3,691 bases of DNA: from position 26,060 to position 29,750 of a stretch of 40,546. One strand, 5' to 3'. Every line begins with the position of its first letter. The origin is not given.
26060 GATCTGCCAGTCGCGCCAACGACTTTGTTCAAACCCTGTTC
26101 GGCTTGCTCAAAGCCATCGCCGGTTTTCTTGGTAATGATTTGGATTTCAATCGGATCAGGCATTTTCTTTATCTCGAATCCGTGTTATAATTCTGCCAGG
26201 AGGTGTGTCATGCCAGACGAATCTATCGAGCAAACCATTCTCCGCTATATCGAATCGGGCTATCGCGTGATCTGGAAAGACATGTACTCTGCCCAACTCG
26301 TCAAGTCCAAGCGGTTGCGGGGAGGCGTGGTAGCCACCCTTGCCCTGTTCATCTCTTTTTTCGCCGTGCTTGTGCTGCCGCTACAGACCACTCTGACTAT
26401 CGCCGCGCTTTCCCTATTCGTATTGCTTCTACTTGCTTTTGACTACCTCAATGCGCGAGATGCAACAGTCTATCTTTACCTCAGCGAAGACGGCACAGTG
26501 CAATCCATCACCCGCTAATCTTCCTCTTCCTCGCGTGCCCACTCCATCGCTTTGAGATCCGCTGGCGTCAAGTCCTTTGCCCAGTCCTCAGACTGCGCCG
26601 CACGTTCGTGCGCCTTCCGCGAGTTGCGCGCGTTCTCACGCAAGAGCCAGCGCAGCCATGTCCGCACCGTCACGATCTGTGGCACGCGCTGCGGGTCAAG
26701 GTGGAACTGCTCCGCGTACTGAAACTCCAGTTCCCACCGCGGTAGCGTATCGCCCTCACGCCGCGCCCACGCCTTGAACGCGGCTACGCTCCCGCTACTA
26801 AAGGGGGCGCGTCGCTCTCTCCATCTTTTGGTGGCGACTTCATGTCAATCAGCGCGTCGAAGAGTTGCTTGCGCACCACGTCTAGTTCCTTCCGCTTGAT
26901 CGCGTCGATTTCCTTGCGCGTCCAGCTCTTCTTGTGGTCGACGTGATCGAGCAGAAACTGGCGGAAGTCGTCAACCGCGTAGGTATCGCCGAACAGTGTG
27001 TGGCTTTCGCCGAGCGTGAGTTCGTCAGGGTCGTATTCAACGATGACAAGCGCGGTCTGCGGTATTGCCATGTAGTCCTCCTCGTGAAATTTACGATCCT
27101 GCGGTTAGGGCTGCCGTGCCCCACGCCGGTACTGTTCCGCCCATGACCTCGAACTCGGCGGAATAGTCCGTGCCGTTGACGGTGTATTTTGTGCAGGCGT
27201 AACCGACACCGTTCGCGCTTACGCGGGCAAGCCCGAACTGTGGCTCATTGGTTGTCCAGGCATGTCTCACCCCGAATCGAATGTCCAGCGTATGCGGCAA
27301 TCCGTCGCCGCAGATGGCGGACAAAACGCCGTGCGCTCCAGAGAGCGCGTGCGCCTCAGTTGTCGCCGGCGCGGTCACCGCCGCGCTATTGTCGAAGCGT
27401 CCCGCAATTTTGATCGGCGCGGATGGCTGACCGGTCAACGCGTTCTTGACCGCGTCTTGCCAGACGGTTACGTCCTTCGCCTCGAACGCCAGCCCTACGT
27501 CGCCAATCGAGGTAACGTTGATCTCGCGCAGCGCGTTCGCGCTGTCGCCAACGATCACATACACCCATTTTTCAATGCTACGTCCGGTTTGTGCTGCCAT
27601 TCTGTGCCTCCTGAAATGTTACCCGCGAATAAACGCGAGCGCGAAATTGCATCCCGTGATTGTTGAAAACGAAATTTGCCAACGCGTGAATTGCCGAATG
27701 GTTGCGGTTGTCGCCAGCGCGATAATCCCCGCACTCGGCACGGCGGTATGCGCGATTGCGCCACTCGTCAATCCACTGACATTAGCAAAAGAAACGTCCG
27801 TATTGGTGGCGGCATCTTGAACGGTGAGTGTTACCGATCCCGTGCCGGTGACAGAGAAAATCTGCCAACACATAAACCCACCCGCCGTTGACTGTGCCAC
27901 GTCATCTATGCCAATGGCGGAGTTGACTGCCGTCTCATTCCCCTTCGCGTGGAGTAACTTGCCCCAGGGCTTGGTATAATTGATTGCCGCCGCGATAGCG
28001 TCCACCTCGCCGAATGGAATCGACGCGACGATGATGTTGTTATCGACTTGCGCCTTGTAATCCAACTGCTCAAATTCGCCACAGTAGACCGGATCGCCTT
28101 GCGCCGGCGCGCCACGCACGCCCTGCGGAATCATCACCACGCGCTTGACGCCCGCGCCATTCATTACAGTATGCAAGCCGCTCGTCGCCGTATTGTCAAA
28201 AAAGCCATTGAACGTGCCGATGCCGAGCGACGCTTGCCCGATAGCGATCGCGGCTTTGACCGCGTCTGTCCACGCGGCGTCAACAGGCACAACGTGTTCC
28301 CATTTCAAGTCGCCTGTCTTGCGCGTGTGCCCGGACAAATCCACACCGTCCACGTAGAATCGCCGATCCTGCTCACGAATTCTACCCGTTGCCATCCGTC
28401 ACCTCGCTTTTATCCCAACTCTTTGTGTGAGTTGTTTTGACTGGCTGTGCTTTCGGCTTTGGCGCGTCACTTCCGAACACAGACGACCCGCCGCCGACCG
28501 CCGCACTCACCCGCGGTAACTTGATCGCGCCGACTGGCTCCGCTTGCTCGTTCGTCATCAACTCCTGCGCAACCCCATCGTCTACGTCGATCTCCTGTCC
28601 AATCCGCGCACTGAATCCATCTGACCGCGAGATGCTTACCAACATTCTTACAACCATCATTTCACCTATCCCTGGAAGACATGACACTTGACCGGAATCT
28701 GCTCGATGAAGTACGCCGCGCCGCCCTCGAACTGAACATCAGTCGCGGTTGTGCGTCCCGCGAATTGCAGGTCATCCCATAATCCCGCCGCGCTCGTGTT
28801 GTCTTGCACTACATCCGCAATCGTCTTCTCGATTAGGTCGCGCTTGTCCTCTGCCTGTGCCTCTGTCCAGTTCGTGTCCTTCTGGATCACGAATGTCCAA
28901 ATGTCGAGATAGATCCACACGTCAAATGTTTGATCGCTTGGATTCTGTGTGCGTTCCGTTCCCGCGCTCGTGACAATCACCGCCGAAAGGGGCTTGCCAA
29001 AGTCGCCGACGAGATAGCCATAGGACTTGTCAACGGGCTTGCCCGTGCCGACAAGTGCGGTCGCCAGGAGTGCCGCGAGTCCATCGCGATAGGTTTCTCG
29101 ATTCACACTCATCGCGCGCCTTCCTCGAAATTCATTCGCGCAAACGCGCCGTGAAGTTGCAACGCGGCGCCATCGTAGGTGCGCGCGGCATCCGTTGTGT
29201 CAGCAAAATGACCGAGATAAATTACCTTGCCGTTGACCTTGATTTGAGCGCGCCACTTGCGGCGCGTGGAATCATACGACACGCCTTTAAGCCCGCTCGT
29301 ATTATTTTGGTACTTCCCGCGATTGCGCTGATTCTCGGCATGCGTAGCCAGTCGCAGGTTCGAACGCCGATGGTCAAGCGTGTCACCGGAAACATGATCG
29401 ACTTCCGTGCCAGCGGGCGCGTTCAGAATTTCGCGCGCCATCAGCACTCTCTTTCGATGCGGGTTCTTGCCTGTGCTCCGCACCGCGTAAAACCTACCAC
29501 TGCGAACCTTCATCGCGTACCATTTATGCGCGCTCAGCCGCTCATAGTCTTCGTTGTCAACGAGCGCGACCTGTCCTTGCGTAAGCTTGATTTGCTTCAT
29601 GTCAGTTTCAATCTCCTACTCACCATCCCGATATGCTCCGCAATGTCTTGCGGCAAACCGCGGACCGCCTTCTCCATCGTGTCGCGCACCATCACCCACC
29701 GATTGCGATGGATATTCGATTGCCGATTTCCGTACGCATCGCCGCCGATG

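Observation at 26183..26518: Antisense membrane-protein moron inserted exactly between the GT chaperone and the tape-measure gene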

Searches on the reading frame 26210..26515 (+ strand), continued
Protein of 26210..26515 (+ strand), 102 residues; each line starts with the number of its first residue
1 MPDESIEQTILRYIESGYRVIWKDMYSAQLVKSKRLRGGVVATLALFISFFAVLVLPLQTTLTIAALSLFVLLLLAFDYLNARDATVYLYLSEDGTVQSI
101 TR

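Call 77: fold_search(model_id=the predicted structure, library=viral)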
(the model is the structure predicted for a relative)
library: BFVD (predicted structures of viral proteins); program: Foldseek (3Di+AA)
matches with E <= 10: 215; with E <= 0.001: 0
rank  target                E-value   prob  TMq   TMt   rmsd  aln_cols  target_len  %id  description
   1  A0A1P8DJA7            4.4e-02  0.66  0.27  0.05  12.1       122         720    7  (no name in the UniProt tables at hand)
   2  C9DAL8                1.9e-01  0.87  0.39  0.34   9.3       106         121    8  Uncharacterized protein [Mycobacterium phage ET08]
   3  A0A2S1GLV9            2.5e-01  0.90  0.39  0.50   4.1       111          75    8  DUF7320 domain-containing protein [Erwinia phage Cronus]
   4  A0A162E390            4.3e-01  0.93  0.33  0.56   2.6        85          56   12  Putative olfactory receptor-like protein [Escherichia phage HY03]
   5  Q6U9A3                4.5e-01  0.28  0.28  0.36   6.2       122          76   11  Uncharacterized protein [Aeromonas phage 44RR2.8t]
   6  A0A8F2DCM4            5.1e-01  0.90  0.38  0.42   3.3        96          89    9  (no name in the UniProt tables at hand)
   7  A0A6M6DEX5            5.1e-01  0.16  0.25  0.15  20.3        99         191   10  (no name in the UniProt tables at hand)
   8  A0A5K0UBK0            5.5e-01  0.33  0.32  0.16  17.4        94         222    7  Uncharacterized protein [Yasminevirus sp. GU-2018]
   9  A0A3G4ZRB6            6.2e-01  0.35  0.38  0.37  18.3       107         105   11  eRF1/Pelota-like N-terminal domain-containing protein [Terrestrivirus sp.]
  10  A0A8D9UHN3            7.4e-01  0.11  0.21  0.15  18.6        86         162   12  Uncharacterized protein [Bacteriophage sp.]
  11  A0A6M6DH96            7.9e-01  0.13  0.28  0.22  17.9       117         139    3  (no name in the UniProt tables at hand)
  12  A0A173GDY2            7.9e-01  0.12  0.26  0.17  20.1       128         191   13  Uncharacterized protein [Erwinia phage vB_EamM_RAY]
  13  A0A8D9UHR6            8.4e-01  0.23  0.35  0.31   7.8        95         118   20  Uncharacterized protein [Bacteriophage sp.]
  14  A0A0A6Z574            9.5e-01  0.51  0.36  0.38  14.0        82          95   10  Uncharacterized protein [Enterobacter phage phiKDA1]
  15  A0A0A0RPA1            9.5e-01  0.14  0.20  0.18  10.7        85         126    7  Uncharacterized protein [Escherichia phage Seurat]
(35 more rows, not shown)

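Call 78: fold_search(model_id=the predicted structure, library=pdb)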
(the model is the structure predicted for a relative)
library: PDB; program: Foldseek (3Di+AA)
matches with E <= 10: 370; with E <= 0.001: 0
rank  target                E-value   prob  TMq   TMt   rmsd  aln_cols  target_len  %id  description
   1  1dt9                  7.6e-02  0.80  0.36  0.10  17.7       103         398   14  THE CRYSTAL STRUCTURE OF HUMAN EUKARYOTIC RELEASE FACTOR ERF1-MECHANISM OF STOP CODON RECOGNITION AND PEPTIDYL-TRNA HYDR (released 2000-02-02)
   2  9i2d_CR               1.1e-01  0.77  0.38  0.10  17.8       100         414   15  NMT1-NAC bound human RNC with 10 amino acid ARF1-linker (released 2026-02-04)
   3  4d5n_A                1.5e-01  0.69  0.38  0.10  17.5        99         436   16  Cryo-EM structures of ribosomal 80S complexes with termination factors and cricket paralysis virus IRES reveal the IRE (released 2015-02-04)
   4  2llx_MODEL_1_A        1.5e-01  0.57  0.36  0.27  18.5       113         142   15  Solution structure of the N-terminal domain of human polypeptide chain release factor eRF1 (released 2012-05-30)
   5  5lzu_ii               1.7e-01  0.63  0.36  0.10  18.1       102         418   15  Structure of the mammalian ribosomal termination complex with accommodated eRF1 (released 2016-11-30)
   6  3jag_ii               1.9e-01  0.66  0.37  0.10  18.0       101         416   15  Structure of a mammalian ribosomal termination complex with ABCE1, eRF1(AAQ), and the UAA stop codon (released 2015-08-12)
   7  5lzv_ii               2.3e-01  0.57  0.37  0.10  18.0        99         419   14  Structure of the mammalian ribosomal termination complex with accommodated eRF1(AAQ) and ABCE1. (released 2016-11-30)
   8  2lgt_MODEL_1_A        3.4e-01  0.25  0.30  0.23  17.1       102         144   15  Backbone 1H, 13C, and 15N Chemical Shift Assignments for QFM(Y)F (released 2012-03-14)
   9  8kei_D                3.6e-01  0.82  0.44  0.31   5.3        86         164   14  Cryo-EM structure of NADPH oxidase 2 in complex with p22phox and EROS (released 2024-05-22)
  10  2mq9_MODEL_1_A        3.6e-01  0.51  0.38  0.28  18.3        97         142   14  Solution structure of E55Q mutant of eRF1 N-domain (released 2015-07-01)
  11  6xa1_j                3.6e-01  0.41  0.37  0.11  17.6       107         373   13  Structure of a drug-like compound stalled human translation termination complex (released 2020-10-07)
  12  5lzt_ii               3.8e-01  0.47  0.37  0.10  17.9       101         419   15  Structure of the mammalian ribosomal termination complex with eRF1 and eRF3. (released 2016-11-30)
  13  5dmq_B                4.3e-01  0.41  0.37  0.10  17.9       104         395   12  Crystal structure of mouse eRF1 in complex with Reverse Transcriptase (RT) of Moloney Murine Leukemia Virus (released 2016-07-06)
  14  2mq6_MODEL_1_A        4.3e-01  0.38  0.39  0.29  18.4       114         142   17  Solution structure of Y125F mutant of eRF1 N-domain (released 2015-06-17)
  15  8ip8_bl               5.5e-01  0.38  0.37  0.10  17.9       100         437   13  Wheat 80S ribosome stalled on AUG-Stop boron dependently (released 2024-02-21)
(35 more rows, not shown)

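Call 79: find_encoding_contigs(protein=P0018, flank=7000, max_places=2)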
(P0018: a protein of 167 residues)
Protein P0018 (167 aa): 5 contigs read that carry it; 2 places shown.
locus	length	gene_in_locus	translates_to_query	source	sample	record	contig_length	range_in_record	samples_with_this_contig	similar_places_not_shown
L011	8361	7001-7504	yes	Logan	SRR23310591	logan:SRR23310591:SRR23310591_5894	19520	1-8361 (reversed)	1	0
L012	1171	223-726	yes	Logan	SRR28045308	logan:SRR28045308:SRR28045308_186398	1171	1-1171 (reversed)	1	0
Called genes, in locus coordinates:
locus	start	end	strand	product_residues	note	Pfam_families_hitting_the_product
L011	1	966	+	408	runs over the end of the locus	-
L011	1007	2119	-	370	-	PF01266:DAO (faint), PF01494:FAD_binding_3, PF03486:HI0933_like (faint), PF05834:Lycopene_cycl (weak), PF07992:Pyr_redox_2 (faint)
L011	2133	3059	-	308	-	PF00892:EamA, PF03151:TPT (weak), PF00892:EamA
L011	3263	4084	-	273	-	PF01909:NTP_transf_2, PF18765:Polbeta, PF01934:HepT-like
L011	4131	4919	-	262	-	PF06182:ABC2_membrane_6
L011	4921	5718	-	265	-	PF06182:ABC2_membrane_6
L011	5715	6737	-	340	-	PF00005:ABC_tran, PF13304:AAA_21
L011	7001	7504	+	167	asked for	-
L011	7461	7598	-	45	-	-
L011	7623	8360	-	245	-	?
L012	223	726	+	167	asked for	-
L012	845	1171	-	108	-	?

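Call 80: find_encoding_contigs(protein=P0014, flank=7000, max_places=2)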
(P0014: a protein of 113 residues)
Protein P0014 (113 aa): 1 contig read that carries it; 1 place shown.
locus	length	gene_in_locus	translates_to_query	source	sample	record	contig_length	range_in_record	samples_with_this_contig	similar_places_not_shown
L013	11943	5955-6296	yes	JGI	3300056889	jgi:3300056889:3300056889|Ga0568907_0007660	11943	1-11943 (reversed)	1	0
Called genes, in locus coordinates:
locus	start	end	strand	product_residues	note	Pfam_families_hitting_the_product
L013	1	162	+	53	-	?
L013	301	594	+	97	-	-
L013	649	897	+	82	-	-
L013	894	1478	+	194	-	-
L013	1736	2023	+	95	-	-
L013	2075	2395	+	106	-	-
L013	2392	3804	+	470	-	-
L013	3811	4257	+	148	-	-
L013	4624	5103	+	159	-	-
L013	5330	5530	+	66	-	-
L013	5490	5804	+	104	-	PF01402:RHH_1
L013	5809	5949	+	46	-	-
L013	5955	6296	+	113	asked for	-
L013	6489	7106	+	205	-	-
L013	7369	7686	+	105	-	-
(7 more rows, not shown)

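Call 81: find_encoding_contigs(protein=P0004, flank=6000, max_places=2)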
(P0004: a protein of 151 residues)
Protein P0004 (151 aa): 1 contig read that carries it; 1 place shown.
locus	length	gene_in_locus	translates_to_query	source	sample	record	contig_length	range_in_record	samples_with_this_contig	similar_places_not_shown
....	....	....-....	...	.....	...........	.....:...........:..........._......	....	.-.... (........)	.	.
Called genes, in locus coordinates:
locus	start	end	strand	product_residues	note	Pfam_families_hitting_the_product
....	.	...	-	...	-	?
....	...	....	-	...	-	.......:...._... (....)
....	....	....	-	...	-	-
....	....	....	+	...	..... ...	-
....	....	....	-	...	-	-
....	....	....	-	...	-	-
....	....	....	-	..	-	-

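Call 108: find_encoding_contigs(protein=P0003, flank=3000, max_places=2)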
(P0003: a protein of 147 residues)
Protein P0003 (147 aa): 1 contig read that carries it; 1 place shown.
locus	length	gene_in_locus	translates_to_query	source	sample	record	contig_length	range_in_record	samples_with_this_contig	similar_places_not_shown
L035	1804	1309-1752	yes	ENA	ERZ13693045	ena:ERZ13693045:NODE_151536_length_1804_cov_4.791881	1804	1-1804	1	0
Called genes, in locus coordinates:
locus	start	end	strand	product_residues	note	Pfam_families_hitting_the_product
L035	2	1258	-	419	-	?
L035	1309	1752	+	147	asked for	-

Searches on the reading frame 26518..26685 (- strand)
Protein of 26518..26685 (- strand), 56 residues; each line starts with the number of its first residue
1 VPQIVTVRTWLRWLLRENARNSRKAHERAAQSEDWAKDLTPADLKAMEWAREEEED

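Call 6: search_protein_families(library=pfam, proteins=[window:26518-26685:-], max_evalue=1)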
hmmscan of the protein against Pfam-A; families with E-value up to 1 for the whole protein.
window:26518-26685:- (56 aa): 1 family
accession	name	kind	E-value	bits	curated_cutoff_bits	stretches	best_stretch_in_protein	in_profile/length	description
PF06955.19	XET_C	-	0.092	13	31.3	1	31-52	2-25/47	Xyloglucan endo-transglycosylase (XET) C-terminus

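Call 7: search_protein_families(library=phrogs, proteins=[window:26518-26685:-], max_evalue=1)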
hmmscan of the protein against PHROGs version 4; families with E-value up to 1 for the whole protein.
window:26518-26685:- (56 aa): 0 families

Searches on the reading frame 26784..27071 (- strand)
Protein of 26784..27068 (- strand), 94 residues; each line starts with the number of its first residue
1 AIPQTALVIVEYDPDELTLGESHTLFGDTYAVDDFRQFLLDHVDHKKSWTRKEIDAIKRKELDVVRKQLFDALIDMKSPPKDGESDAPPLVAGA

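Call 6: search_protein_families(library=pfam, proteins=[window:26784-27068:-], max_evalue=1)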
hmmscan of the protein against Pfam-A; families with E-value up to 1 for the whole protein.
window:26784-27068:- (94 aa): 0 families

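Call 7: search_protein_families(library=phrogs, proteins=[window:26784-27068:-], max_evalue=1)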
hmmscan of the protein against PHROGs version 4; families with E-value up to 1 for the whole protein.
window:26784-27068:- (94 aa): 2 families
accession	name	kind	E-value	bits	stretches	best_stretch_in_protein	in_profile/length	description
phrog_16661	-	unknown function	0.067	14.6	1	14-83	16-84/99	-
phrog_889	-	unknown function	0.35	11.4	1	16-49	115-149/162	-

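Call 17: find_related_loci(query=window:26784-27068:-, collection=viral_contigs, flank=6000)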
Query window:26784-27068:- (94 aa) in viral_contigs; peptide patterns used: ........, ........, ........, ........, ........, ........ (x = any residue, [..] = any of these).
19 stretches matched a pattern, but none encodes a relative of the query by tblastn (E <= 1e-3).

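Call 44: find_related_loci(query=A4, collection=genome_contigs, flank=8000)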
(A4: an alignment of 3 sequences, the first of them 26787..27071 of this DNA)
Query A4 (95 aa) in genome_contigs; peptide patterns used: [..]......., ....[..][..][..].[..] (x = any residue, [..] = any of these).
212 stretches matched a pattern, but none encodes a relative of the query by tblastn (E <= 1e-3).

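Call 45: find_related_loci(query=A4, collection=metagenome_contigs, flank=6000)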
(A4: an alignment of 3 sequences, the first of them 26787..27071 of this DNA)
Query A4 (95 aa) in metagenome_contigs; peptide patterns used: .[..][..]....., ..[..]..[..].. (x = any residue, [..] = any of these).
320 stretches matched a pattern; 1 encode a relative of the query (tblastn E <= 1e-3); 1 distinct loci.
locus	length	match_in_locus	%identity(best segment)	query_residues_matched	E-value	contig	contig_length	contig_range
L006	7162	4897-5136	61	1-80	7e-30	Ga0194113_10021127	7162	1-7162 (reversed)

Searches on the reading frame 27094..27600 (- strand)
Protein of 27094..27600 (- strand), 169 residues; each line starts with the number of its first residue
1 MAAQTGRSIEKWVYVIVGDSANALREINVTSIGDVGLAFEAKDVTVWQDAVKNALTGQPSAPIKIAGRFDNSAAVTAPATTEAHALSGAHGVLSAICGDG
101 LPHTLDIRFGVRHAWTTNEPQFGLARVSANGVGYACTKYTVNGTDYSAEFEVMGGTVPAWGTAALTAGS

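Call 15: search_protein_families(library=pfam, proteins=[window:27094-27600:-], max_evalue=0.01)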
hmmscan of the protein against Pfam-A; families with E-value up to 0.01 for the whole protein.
window:27094-27600:- (169 aa): 0 families

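Call 94: find_related_loci(query=A6, collection=genome_contigs, flank=10000)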
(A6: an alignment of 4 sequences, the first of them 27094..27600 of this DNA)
Query A6 (169 aa) in genome_contigs; peptide patterns used: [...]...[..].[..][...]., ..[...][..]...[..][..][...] (x = any residue, [..] = any of these).
202 stretches matched a pattern, but none encodes a relative of the query by tblastn (E <= 1e-3).

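Call 95: find_related_loci(query=A6, collection=viral_contigs, flank=6000)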
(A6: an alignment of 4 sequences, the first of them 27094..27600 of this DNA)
Query A6 (169 aa) in viral_contigs; peptide patterns used: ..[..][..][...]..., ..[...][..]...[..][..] (x = any residue, [..] = any of these).
71 stretches matched a pattern; 18 encode a relative of the query (tblastn E <= 1e-3); 18 distinct loci.
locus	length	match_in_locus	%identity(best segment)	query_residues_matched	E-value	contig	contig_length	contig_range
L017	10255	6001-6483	49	1-166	4e-43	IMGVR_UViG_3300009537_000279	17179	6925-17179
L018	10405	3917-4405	48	3-165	2e-41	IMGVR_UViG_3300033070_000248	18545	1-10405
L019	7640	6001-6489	48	3-165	3e-41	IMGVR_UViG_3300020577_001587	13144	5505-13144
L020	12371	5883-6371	48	3-165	2e-41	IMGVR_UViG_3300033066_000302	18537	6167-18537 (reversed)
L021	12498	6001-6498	45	1-165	1e-38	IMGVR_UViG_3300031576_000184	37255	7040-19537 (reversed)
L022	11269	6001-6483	44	1-166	9e-39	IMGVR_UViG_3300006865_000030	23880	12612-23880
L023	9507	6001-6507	41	2-169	2e-38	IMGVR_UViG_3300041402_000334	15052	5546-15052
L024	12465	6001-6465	44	1-166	2e-38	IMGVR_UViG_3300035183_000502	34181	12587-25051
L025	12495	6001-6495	45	1-166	2e-37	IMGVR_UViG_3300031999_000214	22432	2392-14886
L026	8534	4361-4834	46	1-164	9e-36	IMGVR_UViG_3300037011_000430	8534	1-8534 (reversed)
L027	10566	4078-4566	45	5-166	1e-34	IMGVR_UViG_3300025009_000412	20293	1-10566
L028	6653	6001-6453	44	1-166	6e-34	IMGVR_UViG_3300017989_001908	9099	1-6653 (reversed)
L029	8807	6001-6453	44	1-166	6e-34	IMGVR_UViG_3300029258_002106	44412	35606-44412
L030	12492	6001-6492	42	5-166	3e-33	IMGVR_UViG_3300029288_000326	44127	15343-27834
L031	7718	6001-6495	41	1-167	1e-31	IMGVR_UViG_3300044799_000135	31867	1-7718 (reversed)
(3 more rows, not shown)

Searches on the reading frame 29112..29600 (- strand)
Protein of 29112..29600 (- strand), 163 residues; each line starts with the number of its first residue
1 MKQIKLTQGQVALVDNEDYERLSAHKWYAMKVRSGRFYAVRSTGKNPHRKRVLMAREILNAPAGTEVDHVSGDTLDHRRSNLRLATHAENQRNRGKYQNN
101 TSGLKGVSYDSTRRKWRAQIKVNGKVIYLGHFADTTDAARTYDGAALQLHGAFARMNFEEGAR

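Call 15: search_protein_families(library=pfam, proteins=[window:29112-29600:-], max_evalue=0.01)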
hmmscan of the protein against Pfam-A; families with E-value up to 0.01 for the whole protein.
window:29112-29600:- (163 aa): 2 families
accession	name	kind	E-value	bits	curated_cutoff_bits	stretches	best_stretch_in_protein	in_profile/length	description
PF00847.26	AP2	-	7.8e-09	36.1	33.3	1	103-151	2-53/54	AP2 domain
PF13392.12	HNH_3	-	1.6e-08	34.5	24.8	1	62-92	16-46/46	HNH endonuclease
